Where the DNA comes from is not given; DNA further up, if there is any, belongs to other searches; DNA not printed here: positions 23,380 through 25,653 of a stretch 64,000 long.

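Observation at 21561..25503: Aldolase-SDR fusion + mtnP + mtnA: candidate fused variant of the MTA/5'-deoxyadenosine DHAP shunt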

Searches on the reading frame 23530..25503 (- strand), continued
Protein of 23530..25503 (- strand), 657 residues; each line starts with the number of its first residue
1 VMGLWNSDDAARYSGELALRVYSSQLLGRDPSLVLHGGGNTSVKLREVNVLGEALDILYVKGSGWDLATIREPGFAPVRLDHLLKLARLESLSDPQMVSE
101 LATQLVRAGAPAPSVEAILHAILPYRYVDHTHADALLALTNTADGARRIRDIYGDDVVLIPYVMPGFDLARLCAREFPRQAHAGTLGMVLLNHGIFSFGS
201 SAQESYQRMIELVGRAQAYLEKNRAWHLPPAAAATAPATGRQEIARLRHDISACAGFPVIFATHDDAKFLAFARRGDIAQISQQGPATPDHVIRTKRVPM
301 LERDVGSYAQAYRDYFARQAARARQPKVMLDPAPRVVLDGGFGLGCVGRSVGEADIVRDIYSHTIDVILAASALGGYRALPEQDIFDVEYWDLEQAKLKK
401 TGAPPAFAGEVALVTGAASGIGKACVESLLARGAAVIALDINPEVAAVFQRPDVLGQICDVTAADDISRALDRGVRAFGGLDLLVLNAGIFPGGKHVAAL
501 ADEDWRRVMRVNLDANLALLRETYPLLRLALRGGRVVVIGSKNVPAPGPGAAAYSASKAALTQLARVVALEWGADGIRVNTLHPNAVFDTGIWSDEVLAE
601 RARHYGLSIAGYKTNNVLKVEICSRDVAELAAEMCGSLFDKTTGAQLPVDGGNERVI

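Call 15: find_related_loci(query=A1, collection=genome_contigs, flank=10000)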
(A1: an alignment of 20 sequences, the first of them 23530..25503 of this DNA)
Query A1 (657 aa) in genome_contigs; peptide patterns used: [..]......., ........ (x = any residue, [..] = any of these).
600 stretches matched a pattern (row limit reached: there are more); 600 encode a relative of the query (tblastn E <= 1e-3); the best 80 are kept; 80 distinct loci.
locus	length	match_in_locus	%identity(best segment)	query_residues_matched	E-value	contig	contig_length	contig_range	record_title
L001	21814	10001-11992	76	3-657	0e+0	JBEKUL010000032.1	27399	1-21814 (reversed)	MAG: Steroidobacteraceae bacterium isolate SPRUCE 580 SPRUCE_580_32, whole genome shotgun sequence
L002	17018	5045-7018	73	1-657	0e+0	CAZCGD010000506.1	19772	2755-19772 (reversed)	MAG TPA_asm: uncultured Streptomycetaceae bacterium isolate binchicken_co165_202 genome assembly, contig: k141_1346913,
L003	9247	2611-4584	72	1-657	0e+0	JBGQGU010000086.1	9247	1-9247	MAG: Gammaproteobacteria bacterium isolate OBJ2_061818_090_2 k141_1547385_length_9247_cov_25.7333, whole genome shotgun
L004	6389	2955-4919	72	4-657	0e+0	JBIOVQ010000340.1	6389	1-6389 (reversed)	MAG: Burkholderiales bacterium isolate MAG104 k127_766108, whole genome shotgun sequence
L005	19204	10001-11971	66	1-657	0e+0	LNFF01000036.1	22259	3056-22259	MAG: Gammaproteobacteria bacterium Ga0077554 Ga0077554_136.1, whole genome shotgun sequence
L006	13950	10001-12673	68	1-657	0e+0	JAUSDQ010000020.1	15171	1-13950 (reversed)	MAG: Sulfuricaulis sp. isolate E14_maxbin.089_sub E14_k141_1165724, whole genome shotgun sequence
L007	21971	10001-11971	68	1-657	0e+0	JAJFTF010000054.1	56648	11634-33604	MAG: Betaproteobacteria bacterium isolate bin.132 k141_568525, whole genome shotgun sequence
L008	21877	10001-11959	72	5-657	0e+0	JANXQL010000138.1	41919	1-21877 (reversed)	MAG: Proteobacteria bacterium isolate GL140_5_concoct_220_sub GL140_5_k141_1763700, whole genome shotgun sequence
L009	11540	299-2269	69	1-657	0e+0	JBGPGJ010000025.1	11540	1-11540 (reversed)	MAG: Sulfurifustaceae bacterium isolate OBJ_0618_7090110_45 k141_4240323_length_11540_cov_180.0564, whole genome shotgun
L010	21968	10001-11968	85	1-657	0e+0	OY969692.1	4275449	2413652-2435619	MAG: uncultured Gammaproteobacteria bacterium isolate MFD05377.bin.2.4 genome assembly, chromosome: 1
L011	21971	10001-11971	68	1-657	0e+0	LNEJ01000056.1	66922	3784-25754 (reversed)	MAG: Gammaproteobacteria bacterium Ga0074134 Ga0074134_152.1, whole genome shotgun sequence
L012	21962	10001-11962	66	4-657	0e+0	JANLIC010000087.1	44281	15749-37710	MAG: Sulfuricaulis sp. isolate S40-5 k99_147940, whole genome shotgun sequence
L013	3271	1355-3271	69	1-639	0e+0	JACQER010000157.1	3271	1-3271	MAG: Gammaproteobacteria bacterium isolate NC_groundwater_1026_Pr1_S-0.65um_62_16 Montesol18_Sp65_coassembly_scaffold_10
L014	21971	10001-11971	66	1-657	0e+0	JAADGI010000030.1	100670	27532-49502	MAG: Gammaproteobacteria bacterium isolate M_MetaBat.112 contig-127_74, whole genome shotgun sequence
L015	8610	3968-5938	68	1-657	0e+0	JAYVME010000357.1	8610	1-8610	MAG: Betaproteobacteria bacterium isolate GL58_Down_metabat_138_sub GL58_Down_metabat_138_sub_356, whole genome shotgun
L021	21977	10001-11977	66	1-657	0e+0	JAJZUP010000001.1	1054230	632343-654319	MAG: Proteobacteria bacterium isolate SKS4.bin41 NODE_3_length_1054230_cov_35.360178, whole genome shotgun sequence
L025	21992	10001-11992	67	1-657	0e+0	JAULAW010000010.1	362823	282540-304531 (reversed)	MAG: Gallionellaceae bacterium isolate MAG.26 contig_239, whole genome shotgun sequence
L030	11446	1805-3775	65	1-657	0e+0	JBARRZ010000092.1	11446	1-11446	MAG: Limnothrix sp. isolate MFD12167_ilm_asm_bin23 k127_49042, whole genome shotgun sequence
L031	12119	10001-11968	62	1-657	0e+0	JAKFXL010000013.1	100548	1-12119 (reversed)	MAG: Gammaproteobacteria bacterium isolate ND3_Bin_17 ND3_0000015, whole genome shotgun sequence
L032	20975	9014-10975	66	5-657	0e+0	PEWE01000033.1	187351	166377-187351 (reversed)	MAG: Zetaproteobacteria bacterium CG06_land_8_20_14_3_00_59_53 CG06_land_8_20_14_3.00_150_scaffold_10_c, whole genome sh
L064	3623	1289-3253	62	1-657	0e+0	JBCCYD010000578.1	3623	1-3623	MAG: Cyanobacteria bacterium P01_F01_bin.143 k141_2958626_length_3623_cov_11.0000, whole genome shotgun sequence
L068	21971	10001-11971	64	1-657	0e+0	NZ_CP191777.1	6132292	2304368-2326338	Crocosphaera watsonii WH 8501 chromosome, complete genome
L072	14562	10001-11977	63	1-657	0e+0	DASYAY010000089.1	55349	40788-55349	MAG TPA_asm: Chthoniobacter sp. isolate SMAG_U4893 k141_3908839, whole genome shotgun sequence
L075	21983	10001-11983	62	1-657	0e+0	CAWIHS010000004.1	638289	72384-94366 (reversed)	MAG: uncultured Gammaproteobacteria bacterium isolate MFD03804.bin.1.238 genome assembly, contig: contig_2954, whole gen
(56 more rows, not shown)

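Call 23: search_solved_structures(query=window:23530-25503:-, max_evalue=0.001, show_alignments=2)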
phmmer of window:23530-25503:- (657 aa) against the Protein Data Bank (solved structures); distinct sequences matched with E-value up to 0.001: 586 (the best 60 are shown).
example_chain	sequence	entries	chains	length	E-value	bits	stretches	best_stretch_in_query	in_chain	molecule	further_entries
3m4r_A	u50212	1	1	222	4e-49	171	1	12-222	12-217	Uncharacterized protein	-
3pgx_A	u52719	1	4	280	3.8e-27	98.4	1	404-652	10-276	carveol dehydrogenase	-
8cxa_A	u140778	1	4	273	7.5e-25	90.8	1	396-588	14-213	3-oxoacyl-[acyl-carrier-protein] reductase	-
4cr6_A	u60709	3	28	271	3.6e-24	88.6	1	404-600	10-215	N-ACYLMANNOSAMINE 1-DEHYDROGENASE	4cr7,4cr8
2et6_A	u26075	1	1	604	5.1e-23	84.8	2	401-586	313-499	(3R)-hydroxyacyl-CoA dehydrogenase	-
8sy8_A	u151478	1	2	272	8.4e-23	84.1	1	410-596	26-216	4-formylbenzenesulfonate dehydrogenase TsaC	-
5ff9_A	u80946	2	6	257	5.2e-22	81.5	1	408-653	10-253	Noroxomaritidine/Norcraugsodine Reductase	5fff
6y4d_A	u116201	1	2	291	6.3e-22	81.2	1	407-588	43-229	short-chain dehydrogenase/reductase (SDR)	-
3o4r_A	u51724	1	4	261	7e-22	81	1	407-601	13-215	Dehydrogenase/reductase SDR family member 4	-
5feu_A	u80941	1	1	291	7.3e-22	81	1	407-653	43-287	Noroxomaritidine/Norcraugsodine Reductase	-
3uxy_A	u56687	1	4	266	1.2e-21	80.3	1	406-588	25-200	Short-chain dehydrogenase/reductase SDR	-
4dqx_A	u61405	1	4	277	2.3e-21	79.3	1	410-653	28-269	Probable oxidoreductase protein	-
1x1e_A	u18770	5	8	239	3.3e-21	78.8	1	412-652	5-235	2-deoxy-D-gluconate 3-dehydrogenase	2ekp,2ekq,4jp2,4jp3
5ojg_A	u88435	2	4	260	6.2e-21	77.9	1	407-587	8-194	Dehydrogenase/reductase SDR family member 4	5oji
3vtz_A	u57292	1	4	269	7.8e-21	77.6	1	407-652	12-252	Glucose 1-dehydrogenase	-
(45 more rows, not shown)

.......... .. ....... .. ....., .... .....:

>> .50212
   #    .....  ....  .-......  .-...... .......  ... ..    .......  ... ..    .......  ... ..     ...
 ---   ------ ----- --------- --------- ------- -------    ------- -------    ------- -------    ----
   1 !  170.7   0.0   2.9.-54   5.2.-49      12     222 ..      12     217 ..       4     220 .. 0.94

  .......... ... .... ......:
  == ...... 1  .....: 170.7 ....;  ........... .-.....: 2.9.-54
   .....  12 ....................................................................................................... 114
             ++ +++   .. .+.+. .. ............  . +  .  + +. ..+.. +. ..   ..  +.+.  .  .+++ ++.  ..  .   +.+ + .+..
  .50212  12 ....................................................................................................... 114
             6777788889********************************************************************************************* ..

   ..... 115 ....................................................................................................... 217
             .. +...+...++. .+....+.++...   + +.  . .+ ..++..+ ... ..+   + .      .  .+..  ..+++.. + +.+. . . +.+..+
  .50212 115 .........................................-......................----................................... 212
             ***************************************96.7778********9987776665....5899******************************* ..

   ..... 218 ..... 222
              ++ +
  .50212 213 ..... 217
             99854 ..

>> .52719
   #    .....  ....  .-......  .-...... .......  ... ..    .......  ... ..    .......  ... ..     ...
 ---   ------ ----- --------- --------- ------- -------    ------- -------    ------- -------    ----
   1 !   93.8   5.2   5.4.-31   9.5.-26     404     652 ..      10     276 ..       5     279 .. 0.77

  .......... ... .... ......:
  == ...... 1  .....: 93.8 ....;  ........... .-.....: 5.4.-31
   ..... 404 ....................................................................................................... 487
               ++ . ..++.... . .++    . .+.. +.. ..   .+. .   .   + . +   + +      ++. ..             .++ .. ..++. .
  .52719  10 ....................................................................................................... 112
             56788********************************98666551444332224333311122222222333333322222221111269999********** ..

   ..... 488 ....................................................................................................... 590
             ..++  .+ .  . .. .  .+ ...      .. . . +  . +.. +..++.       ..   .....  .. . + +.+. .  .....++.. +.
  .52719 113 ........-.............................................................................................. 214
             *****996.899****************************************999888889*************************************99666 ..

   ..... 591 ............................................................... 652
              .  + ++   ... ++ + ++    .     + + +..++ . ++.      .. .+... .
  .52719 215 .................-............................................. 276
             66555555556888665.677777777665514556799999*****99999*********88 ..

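Call 38: search_dna_similar(query=window:23530-25503:-, collection=plasmids, mode=protein, max_rows=40, rows=spread, max_evalue=1e-30)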
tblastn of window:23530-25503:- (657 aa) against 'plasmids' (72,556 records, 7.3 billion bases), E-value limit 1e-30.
Records with a match: 344; places in all: 364; records where one place covers at least 80% of the query: 276.
Best place of each record, by identity: <60% 344.
By first word of the organism name: Rhizobium 172; Sinorhizobium 58; Ensifer 16; Shinella 12; Sphingobium 12; Aminobacter 9; Paracoccus 8; Deinococcus 5; Phyllobacterium 5; Novosphingobium 4; and 34 more.
By predicted mobility (MOB-suite, as given by PLSDB): non-mobilizable 210; mobilizable 92; conjugative 42.
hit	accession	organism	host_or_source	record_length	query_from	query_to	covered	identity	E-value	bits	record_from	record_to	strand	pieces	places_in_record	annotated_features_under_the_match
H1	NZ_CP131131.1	Shinella zoogloeoides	isolate,Activated charcoal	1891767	1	657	100%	42.3%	3e-115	387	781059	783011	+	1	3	none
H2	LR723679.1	arsenite-oxidising bacterium NT-25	moist arsenopyrite (FeAsS)-containing ...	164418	1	653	99%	37.1%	3e-97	335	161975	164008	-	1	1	bifunctional aldolase/short-chain dehydrogenase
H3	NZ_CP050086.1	Rhizobium leguminosarum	Trifolium pratense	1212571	16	653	97%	37.7%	2e-95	329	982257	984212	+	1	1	record has no annotation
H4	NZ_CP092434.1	Rhizobium sp. K102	Phaseolus vulgaris,Cell culture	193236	16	653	97%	37.6%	5e-97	334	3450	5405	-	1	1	bifunctional aldolase/short-chain dehydrogenase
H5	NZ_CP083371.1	Ensifer canadensis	Melilotus albus,Cell Culture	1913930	16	653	97%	37.2%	3e-90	315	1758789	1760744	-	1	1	none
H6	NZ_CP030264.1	Ensifer adhaerens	Zea mays,whole organism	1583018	1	653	99%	36.0%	2e-90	315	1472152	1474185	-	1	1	none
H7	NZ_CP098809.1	Ensifer adhaerens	whole organism,soil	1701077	1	653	99%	35.8%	4e-89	311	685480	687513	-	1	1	none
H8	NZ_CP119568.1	Pararhizobium qamdonense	cell culture,soil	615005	1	653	99%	35.3%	1e-89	313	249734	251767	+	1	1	bifunctional aldolase/short-chain dehydrogenase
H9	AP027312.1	Sphingobium sp. TomMM7A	-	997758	5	657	99%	34.3%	7e-66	243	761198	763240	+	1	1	short chain dehydrogenase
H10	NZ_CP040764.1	Paracoccus liaowanqingii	Tibetan antelope,cell culture,feces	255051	4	653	99%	34.2%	3e-62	232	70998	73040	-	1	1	bifunctional rhamnulose-1-phosphate aldolase/short-chain dehydrogenase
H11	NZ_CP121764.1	Prescottella equi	soil,soil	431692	7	652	98%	33.3%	7e-61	228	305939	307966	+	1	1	bifunctional aldolase/short-chain dehydrogenase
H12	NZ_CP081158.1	Jannaschia sp. M317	-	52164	5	653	99%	32.5%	4e-62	231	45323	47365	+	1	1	bifunctional rhamnulose-1-phosphate aldolase/short-chain dehydrogenase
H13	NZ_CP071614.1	Rhizobium bangladeshense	lentil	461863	21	653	96%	33.0%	4e-64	238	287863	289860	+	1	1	bifunctional rhamnulose-1-phosphate aldolase/short-chain dehydrogenase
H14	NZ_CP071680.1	Rhizobium ruizarguesonis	lentil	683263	21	653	96%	32.8%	3e-64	238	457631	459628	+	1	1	bifunctional rhamnulose-1-phosphate aldolase/short-chain dehydrogenase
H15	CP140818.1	Rhizobium ruizarguesonis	Trifolium pratense,whole organism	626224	21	653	96%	32.7%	3e-63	235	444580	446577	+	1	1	bifunctional rhamnulose-1-phosphate aldolase/short-chain dehydrogenase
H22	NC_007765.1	Rhizobium etli CFN 42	-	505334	21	653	96%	32.1%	2e-63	236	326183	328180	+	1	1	bifunctional rhamnulose-1-phosphate aldolase/short-chain dehydrogenase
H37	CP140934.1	Sinorhizobium meliloti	Medicago lupulina,whole organism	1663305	1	399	61%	41.3%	9e-69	251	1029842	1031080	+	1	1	class II aldolase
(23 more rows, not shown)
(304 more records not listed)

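Call 39: get_annotated_region(hit=H22, flank=7000)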
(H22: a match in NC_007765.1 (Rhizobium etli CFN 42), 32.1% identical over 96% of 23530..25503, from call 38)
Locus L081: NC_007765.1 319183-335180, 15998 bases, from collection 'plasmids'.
description: Rhizobium etli CFN 42 plasmid p42e, complete sequence
organism: Rhizobium etli CFN 42 (NCBI taxid 347834)
taxonomy: Bacteria; Pseudomonadota; Alphaproteobacteria; Hyphomicrobiales; Rhizobiaceae; Rhizobium; Rhizobium etli; Rhizobium etli CFN 42
host: -; source: -; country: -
typing (MOB-suite, as given by PLSDB): non-mobilizable
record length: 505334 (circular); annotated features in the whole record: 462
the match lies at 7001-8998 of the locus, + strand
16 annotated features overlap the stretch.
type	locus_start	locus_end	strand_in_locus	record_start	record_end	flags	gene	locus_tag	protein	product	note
CDS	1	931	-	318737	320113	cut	-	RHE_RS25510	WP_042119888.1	FGGY-family carbohydrate kinase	GO:0016310 - phosphorylation [Evidence IEA]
CDS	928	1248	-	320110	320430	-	rhaM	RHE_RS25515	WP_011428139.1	L-rhamnose mutarotase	GO:0019301 - rhamnose catabolic process [Evidence IEA]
CDS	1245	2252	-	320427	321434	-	-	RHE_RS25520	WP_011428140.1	ABC transporter permease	GO:0008643 - carbohydrate transport [Evidence IEA]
CDS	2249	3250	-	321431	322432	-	-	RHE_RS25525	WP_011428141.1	ABC transporter permease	GO:0008643 - carbohydrate transport [Evidence IEA]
CDS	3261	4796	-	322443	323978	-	-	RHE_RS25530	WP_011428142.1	sugar ABC transporter ATP-binding protein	-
CDS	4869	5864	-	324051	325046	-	rhaS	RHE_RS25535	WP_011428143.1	rhamnose ABC transporter substrate-binding protein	GO:0015762 - rhamnose transmembrane transport [Evidence IEA]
CDS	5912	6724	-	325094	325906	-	-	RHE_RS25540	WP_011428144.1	DeoR/GlpR family DNA-binding transcription regulator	-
CDS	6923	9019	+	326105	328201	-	-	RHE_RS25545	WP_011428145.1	bifunctional rhamnulose-1-phosphate aldolase/short-chain dehydrogenase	-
CDS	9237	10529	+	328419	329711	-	rhaI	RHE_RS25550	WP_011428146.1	L-rhamnose catabolism isomerase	GO:0019301 - rhamnose catabolic process [Evidence IEA]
CDS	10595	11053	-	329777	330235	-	-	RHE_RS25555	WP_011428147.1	carboxymuconolactone decarboxylase family protein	-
CDS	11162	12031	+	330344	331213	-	-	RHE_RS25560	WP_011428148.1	sigma-70 family RNA polymerase sigma factor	GO:0006352 - DNA-templated transcription initiation [Evidence IEA]; GO:0006355 - regulation of DNA-templated ...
CDS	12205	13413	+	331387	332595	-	-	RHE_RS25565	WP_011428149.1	amidohydrolase/deacetylase family metallohydrolase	-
CDS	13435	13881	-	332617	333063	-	-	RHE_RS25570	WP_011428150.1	type II toxin-antitoxin system VapC family toxin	-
CDS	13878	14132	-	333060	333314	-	-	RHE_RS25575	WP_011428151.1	plasmid stabilization protein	-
CDS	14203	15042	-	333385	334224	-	-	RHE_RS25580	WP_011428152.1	IclR family transcriptional regulator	GO:0006355 - regulation of DNA-templated transcription [Evidence IEA]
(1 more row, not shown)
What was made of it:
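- On RhaEW (TIGR02632 / NF006189) rhamnulose-1-P aldolase / lactaldehyde dehydrogenase: Compare R. etli p42e, which has rhaI, rhaS, rhaM and an FGGY kinase (call 39).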

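Call 40: get_annotated_region(hit=H4, flank=7000)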
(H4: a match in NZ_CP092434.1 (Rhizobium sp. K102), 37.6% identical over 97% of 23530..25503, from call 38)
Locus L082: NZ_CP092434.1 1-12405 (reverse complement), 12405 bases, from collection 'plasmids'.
description: Rhizobium sp. K102 plasmid pRSpK102f, complete sequence
organism: Rhizobium sp. K102 (NCBI taxid 2918527)
taxonomy: Bacteria; Pseudomonadota; Alphaproteobacteria; Hyphomicrobiales; Rhizobiaceae; Rhizobium; Rhizobium sp. K102
host: -; source: Phaseolus vulgaris,Cell culture; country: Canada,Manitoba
typing (MOB-suite, as given by PLSDB): conjugative; replicon rep_cluster_446; relaxase MOBQ; mating-pair formation MPF_T
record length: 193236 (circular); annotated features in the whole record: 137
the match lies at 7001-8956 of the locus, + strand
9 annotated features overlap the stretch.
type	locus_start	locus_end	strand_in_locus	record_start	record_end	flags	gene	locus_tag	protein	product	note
CDS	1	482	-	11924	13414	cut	-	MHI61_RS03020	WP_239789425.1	FGGY-family carbohydrate kinase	GO:0016310 - phosphorylation [Evidence IEA]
CDS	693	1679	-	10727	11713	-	-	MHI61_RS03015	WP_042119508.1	sugar-binding transcriptional regulator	-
CDS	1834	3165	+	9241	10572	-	-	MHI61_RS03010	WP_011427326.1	iron-containing alcohol dehydrogenase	-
CDS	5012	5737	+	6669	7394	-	-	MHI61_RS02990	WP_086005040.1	SDR family oxidoreductase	-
CDS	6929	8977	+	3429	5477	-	-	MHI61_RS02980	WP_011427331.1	bifunctional aldolase/short-chain dehydrogenase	-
CDS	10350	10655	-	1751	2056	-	-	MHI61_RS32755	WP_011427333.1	FAD-dependent oxidoreductase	-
CDS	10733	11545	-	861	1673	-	-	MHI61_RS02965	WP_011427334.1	Ulp1 family isopeptidase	GO:0006508 - proteolysis [Evidence IEA]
CDS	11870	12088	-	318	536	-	-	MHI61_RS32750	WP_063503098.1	acyl-homoserine-lactone synthase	-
CDS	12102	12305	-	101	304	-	-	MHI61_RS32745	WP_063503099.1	acyl-homoserine-lactone synthase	-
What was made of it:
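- Other subfamilies sit in sugar-catabolic loci with FGGY kinases and ABC transporters (calls 39, 40).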
